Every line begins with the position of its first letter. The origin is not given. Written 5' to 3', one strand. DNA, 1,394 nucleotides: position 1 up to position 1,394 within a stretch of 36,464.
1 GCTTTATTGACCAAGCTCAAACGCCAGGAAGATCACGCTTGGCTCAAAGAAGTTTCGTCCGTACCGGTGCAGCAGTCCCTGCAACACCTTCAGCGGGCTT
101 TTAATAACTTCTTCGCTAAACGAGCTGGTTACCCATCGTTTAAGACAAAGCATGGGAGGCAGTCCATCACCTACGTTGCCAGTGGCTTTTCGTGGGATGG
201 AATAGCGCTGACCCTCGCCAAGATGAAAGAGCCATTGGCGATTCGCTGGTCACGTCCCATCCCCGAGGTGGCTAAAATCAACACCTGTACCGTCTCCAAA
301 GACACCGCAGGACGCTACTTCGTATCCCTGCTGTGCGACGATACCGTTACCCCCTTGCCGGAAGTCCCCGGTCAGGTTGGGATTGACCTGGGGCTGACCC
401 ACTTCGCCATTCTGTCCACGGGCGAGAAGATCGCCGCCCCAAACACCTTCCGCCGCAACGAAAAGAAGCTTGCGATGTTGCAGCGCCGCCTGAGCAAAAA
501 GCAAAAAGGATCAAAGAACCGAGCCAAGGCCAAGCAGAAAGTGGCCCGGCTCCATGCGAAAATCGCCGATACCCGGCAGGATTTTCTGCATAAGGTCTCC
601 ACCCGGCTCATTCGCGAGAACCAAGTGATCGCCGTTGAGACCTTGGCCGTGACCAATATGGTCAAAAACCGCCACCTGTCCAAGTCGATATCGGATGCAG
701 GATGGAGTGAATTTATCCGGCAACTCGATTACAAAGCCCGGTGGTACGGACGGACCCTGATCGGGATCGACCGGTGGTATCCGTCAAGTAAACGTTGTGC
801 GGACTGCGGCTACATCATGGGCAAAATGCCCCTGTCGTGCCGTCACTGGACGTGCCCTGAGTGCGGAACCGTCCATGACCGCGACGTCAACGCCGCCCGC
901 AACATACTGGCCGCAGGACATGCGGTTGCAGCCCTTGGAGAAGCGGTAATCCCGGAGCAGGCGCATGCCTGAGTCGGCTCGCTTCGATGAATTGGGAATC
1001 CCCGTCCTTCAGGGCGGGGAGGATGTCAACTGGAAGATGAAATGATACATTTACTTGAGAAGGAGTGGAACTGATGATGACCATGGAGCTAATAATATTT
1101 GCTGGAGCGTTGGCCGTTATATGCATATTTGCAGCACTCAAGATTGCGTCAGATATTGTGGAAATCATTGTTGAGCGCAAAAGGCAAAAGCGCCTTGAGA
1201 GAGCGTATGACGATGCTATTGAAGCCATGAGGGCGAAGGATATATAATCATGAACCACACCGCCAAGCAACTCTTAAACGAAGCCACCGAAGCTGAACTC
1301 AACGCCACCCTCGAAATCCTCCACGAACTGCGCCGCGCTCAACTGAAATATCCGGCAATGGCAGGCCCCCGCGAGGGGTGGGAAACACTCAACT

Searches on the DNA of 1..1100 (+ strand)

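Call 14: search_dna_similar(query=window:1-1100:+, collection=ecoli_genomes, mode=distant, max_rows=25)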
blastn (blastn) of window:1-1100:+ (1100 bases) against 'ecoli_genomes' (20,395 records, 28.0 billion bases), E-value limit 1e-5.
Records with a match: 391; places in all: 392; records where one place covers at least 80% of the query: 0.
Genomes with a match: 391 of 5426; with a place that covers at least 80% of the query: 0. Places per genome that has any: lowest 1, median 1, highest 2. On chromosomes: 348 places; on plasmids: 44.
Best place of each record, by identity: 80-90% 1; 60-80% 390.
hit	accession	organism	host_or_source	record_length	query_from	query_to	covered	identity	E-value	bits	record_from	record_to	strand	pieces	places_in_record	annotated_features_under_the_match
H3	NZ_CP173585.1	Escherichia coli strain 98194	Homo sapiens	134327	481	1029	50%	69.4%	6e-49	205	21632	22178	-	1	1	RNA-guided endonuclease TnpB family protein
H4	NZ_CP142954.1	Escherichia coli strain EC190759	Homo sapiens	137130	481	1029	50%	69.4%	6e-49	205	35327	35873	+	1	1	RNA-guided endonuclease TnpB family protein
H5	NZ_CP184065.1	Escherichia coli strain 1448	Homo sapiens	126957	481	1029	50%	69.4%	6e-49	205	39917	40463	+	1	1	RNA-guided endonuclease TnpB family protein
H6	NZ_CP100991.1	Escherichia coli strain ET210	Hoplobatrachus rugulosus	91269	481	1029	50%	68.1%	9e-40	174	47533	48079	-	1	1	RNA-guided endonuclease InsQ/TnpB family protein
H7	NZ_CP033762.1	Escherichia coli strain FDAARGOS_536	Homo sapiens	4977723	473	1021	50%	67.5%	4e-38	169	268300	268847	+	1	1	RNA-guided endonuclease InsQ/TnpB family protein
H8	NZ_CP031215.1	Escherichia coli strain Es_ST80_L1_NDM_10_2017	Homo sapiens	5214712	473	1021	50%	67.5%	4e-38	169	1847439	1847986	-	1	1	RNA-guided endonuclease InsQ/TnpB family protein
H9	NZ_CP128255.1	Escherichia coli strain T309.Ta3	Equus ferus caballus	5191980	473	1021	50%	67.5%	4e-38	169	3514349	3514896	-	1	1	RNA-guided endonuclease InsQ/TnpB family protein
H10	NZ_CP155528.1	Escherichia coli strain 3-72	Mus musculus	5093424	473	1021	50%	67.5%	4e-38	169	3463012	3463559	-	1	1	RNA-guided endonuclease TnpB family protein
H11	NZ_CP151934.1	Escherichia coli strain 8178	Mus musculus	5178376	473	1021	50%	67.5%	4e-38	169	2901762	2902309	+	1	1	RNA-guided endonuclease TnpB family protein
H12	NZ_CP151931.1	Escherichia coli strain 8178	Mus musculus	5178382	473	1021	50%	67.5%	4e-38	169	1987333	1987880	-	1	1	RNA-guided endonuclease TnpB family protein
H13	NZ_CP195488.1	Escherichia coli strain 21AR0173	Homo sapiens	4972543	473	1021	50%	67.5%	4e-38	169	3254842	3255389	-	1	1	RNA-guided endonuclease InsQ/TnpB family protein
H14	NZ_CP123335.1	Escherichia coli strain AREA_492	Homo sapiens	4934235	473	1021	50%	67.5%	4e-38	169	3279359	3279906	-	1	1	RNA-guided endonuclease InsQ/TnpB family protein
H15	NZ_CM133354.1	Escherichia coli strain DEF10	Mus musculus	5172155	473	1021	50%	67.5%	4e-38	169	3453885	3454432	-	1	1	RNA-guided endonuclease InsQ/TnpB family protein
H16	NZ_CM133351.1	Escherichia coli strain DEF2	Mus musculus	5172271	473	1021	50%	67.5%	4e-38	169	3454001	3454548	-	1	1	RNA-guided endonuclease InsQ/TnpB family protein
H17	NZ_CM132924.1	Escherichia coli strain FEA3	Mus musculus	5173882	473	1021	50%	67.5%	4e-38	169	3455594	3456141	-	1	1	RNA-guided endonuclease InsQ/TnpB family protein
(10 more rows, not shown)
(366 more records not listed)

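Call 48: search_rna_families(source=window, start=600, end=1100, threshold=evalue, max_evalue=10)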
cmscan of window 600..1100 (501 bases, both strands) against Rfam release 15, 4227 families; matches with E-value up to 10: 4.
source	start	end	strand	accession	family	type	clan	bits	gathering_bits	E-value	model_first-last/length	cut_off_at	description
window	859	1042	+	RF00062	HgcC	Gene;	-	29.2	50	6.5e-05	1-130/130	no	HgcC family RNA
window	996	1030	+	RF01322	CRISPR-DR9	Gene; CRISPR;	-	19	45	0.15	1-37/37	no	CRISPR RNA direct repeat element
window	998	1020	+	RF02656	sot0042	Gene; sRNA;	-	16.5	88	0.045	152-174/174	no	Sense overlapping transcript RNA 0042 (sot)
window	1000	1019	+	RF01772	rnk_pseudo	Cis-reg; leader;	-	15.6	55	5.1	77-96/108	no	Pseudomonas rnk leader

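Call 50: search_rna_families(source=window, start=780, end=1100, threshold=evalue, max_evalue=0.01, show_alignments=1)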
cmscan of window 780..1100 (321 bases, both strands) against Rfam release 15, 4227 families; matches with E-value up to 0.01: 1.
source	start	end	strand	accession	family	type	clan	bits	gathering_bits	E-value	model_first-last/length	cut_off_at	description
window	859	1042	+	RF00062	HgcC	Gene;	-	29.2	50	4.2e-05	1-130/130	no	HgcC family RNA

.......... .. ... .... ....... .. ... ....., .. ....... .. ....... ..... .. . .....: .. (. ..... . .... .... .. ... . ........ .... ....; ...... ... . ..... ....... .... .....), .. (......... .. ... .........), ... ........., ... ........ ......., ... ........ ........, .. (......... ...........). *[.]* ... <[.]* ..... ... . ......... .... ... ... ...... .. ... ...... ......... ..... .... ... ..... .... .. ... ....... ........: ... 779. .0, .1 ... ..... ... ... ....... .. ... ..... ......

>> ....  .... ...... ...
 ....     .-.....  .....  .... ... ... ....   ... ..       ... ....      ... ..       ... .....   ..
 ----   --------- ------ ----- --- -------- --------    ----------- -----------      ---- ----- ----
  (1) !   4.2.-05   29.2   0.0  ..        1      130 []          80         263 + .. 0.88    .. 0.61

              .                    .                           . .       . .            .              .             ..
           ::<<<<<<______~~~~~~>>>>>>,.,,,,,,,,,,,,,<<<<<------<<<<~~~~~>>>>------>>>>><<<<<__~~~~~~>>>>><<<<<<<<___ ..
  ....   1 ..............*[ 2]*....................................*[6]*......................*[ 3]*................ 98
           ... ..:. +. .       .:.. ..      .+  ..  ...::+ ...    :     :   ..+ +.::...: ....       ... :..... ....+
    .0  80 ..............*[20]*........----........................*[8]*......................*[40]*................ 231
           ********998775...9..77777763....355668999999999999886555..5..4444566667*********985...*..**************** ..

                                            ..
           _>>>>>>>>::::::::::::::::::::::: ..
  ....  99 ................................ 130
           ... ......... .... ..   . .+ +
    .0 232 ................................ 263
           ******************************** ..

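Call 79: get_annotated_region(hit=H7, flank=2500)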
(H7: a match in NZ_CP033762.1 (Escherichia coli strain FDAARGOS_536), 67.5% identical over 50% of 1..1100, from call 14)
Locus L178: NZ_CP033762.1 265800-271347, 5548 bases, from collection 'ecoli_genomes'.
description: Escherichia coli strain FDAARGOS_536 chromosome, complete genome
organism: Escherichia coli strain FDAARGOS_536 (NCBI taxid 562)
replicon: chromosome; assembly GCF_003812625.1
host: Homo sapiens; source: Peripheral blood; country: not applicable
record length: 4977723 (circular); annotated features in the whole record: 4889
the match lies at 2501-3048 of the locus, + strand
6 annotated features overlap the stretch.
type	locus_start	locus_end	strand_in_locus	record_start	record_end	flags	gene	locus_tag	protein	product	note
CDS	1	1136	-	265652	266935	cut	ybhC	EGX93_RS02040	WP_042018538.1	putative acyl-CoA thioester hydrolase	-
CDS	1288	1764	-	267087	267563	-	ybhB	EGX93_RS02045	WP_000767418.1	kinase inhibitor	-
CDS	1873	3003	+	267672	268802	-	-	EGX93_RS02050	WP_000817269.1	RNA-guided endonuclease InsQ/TnpB family protein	-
CDS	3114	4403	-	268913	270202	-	bioA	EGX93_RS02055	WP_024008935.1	adenosylmethionine--8-amino-7-oxononanoate transaminase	-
CDS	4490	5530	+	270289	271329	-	bioB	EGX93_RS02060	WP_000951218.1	biotin synthase BioB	-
CDS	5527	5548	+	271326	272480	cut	bioF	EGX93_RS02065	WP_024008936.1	8-amino-7-oxononanoate synthase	-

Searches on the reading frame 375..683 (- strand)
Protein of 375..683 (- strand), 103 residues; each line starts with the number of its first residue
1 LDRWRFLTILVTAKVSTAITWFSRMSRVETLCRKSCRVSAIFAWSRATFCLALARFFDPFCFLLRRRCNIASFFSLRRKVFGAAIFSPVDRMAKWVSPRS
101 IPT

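Call 33: search_protein_families(library=pfam, alignment_id=A1, max_evalue=0.01)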
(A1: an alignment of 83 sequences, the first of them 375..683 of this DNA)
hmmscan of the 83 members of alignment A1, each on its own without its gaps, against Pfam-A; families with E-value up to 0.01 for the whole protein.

A. member 1, window:375-683:- (103 aa): 0 families

B. families by the number of members that match (of 83 scanned): 7 families
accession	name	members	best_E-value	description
PF06995.16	Phage_P2_GpU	1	9.2e-41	Phage P2 GpU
PF04965.19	GPW_gp25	1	6.7e-16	Baseplate wedge protein gp25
PF13560.12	HTH_31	1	3.4e-13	Helix-turn-helix domain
PF01381.28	HTH_3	1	4.4e-13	Helix-turn-helix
PF12844.13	HTH_19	1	5.5e-12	Helix-turn-helix domain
PF05354.17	Phage_attach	1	3.3e-08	Phage Head-Tail Attachment protein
PF13443.12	HTH_26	1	0.00098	Cro/C1-type HTH DNA-binding domain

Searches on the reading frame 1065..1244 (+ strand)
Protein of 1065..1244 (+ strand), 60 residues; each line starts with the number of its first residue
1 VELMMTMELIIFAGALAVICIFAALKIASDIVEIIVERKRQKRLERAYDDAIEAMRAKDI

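Call 34: search_protein_families(library=pfam, alignment_id=A2, max_evalue=0.001)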
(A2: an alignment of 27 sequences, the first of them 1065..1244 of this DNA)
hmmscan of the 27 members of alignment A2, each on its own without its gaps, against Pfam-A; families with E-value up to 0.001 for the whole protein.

A. member 1, window:1065-1244:+ (60 aa): 0 families

B. families by the number of members that match (of 27 scanned): 20 families
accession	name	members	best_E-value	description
PF05136.18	Phage_portal_2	1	1.4e-82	Phage portal protein, lambda family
PF04985.20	Phage_tube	1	7.7e-62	Phage tail tube protein FII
PF25209.1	Phage_capsid_4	1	1.2e-52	Phage capsid protein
PF05876.18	GpA_ATPase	1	2.4e-35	Phage terminase large subunit gpA, ATPase domain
PF20454.4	GpA_nuclease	1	5e-33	Terminase large subunit gpA, endonuclease domain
PF09956.15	Phage_cement_2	1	4.8e-27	Phage cement protein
PF10109.15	Phage_TAC_7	1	4.6e-24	Phage tail assembly chaperone proteins, E, or 41 or 14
PF17482.7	Phage_sheath_1C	1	5.7e-22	Phage tail sheath C-terminal domain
PF04984.19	Phage_sheath_1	1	1.1e-21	Phage tail sheath protein subtilisin-like domain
PF05489.18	Phage_tail_X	1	7.1e-21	Phage Tail Protein X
PF10145.14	PhageMin_Tail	1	2.1e-20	Phage-related minor tail protein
PF04717.18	Phage_base_V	1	1.8e-16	Type VI secretion system/phage-baseplate injector OB domain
PF05954.17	Phage_GPD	1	4.7e-14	Phage tail baseplate hub (GPD)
PF13597.11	NRDD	1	1.1e-08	Anaerobic ribonucleoside-triphosphate reductase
PF06763.17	Minor_tail_Z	1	3e-08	Prophage minor tail protein Z (GPZ)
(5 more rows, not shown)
